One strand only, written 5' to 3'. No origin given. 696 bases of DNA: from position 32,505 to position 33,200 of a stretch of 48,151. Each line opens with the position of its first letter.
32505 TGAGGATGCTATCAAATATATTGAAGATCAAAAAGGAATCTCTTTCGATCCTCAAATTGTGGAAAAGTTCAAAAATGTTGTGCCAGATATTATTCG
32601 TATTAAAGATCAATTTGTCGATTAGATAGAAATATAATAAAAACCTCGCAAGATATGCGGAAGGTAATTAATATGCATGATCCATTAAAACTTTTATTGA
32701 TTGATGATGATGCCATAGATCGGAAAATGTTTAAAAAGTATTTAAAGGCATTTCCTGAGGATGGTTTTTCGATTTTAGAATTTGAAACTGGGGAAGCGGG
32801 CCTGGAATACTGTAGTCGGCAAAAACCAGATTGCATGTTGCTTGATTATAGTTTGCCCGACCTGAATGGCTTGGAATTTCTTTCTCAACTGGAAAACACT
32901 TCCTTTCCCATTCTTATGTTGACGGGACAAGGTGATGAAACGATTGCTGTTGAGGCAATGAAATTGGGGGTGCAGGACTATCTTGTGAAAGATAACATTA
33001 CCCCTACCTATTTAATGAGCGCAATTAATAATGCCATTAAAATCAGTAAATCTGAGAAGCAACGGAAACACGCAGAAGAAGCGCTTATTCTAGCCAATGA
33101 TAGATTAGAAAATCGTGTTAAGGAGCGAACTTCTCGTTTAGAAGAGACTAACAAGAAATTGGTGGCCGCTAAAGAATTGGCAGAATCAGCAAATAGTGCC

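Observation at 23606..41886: Sigma-54-gated cluster combining a chemosensory arm, an HD-GYP output and four kinases, with four different putative O2/NO/CO-sensing module types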

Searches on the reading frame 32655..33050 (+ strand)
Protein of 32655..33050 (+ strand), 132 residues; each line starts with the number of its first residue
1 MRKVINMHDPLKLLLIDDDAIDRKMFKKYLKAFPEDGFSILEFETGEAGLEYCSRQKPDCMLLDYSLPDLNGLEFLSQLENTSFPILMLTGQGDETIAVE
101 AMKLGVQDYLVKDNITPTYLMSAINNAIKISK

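Call 75: search_solved_structures(query=window:32655-33050:+, max_evalue=0.00001)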
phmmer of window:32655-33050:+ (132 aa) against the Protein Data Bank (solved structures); distinct sequences matched with E-value up to 0.00001: 177 (the best 60 are shown).
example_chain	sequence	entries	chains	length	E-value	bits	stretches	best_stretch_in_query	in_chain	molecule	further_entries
6oap_A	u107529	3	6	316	2.5e-31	111.3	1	13-129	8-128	Dual sensor histidine kinase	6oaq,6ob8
3eq2_A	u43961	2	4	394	7.6e-15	58.1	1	12-113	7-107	Probable two-component response regulator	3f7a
5xso_A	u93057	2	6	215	1e-13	54.4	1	13-127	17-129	Response regulator FixJ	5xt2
1zh2_A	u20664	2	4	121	1.9e-13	53.5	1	14-112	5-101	KDP operon transcriptional regulatory protein kdpE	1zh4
5ep0_A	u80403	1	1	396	3e-13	52.9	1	12-129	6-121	Putative repressor protein luxO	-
1mvo_A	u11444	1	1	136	5.2e-13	52.2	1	11-113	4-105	PhoP response regulator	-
9xzo_A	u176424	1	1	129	5.7e-13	52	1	12-120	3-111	De novo protein M1X0B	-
1zy2_A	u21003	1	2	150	6.1e-13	51.9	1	12-128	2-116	transcriptional regulator NtrC1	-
6lgq_D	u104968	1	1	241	8.3e-13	51.5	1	13-112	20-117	DNA-binding response regulator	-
4kfc_A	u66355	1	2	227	9e-13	51.4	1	14-112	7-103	KDP operon transcriptional regulatory protein KdpE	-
4kny_A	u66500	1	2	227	9e-13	51.4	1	14-112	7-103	KDP operon transcriptional regulatory protein KdpE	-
9rhz_C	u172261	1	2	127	1.4e-12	50.8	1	7-125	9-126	Chemotaxis protein CheY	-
1a04_A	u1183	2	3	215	1.8e-12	50.4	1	8-127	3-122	NITRATE/NITRITE RESPONSE REGULATOR PROTEIN NARL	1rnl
4l85_A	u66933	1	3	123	2.5e-12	49.9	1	14-112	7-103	KDP operon transcriptional regulatory protein KdpE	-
4l4u_A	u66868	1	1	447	2.9e-12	49.7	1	11-128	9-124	Transcriptional regulator (NtrC family)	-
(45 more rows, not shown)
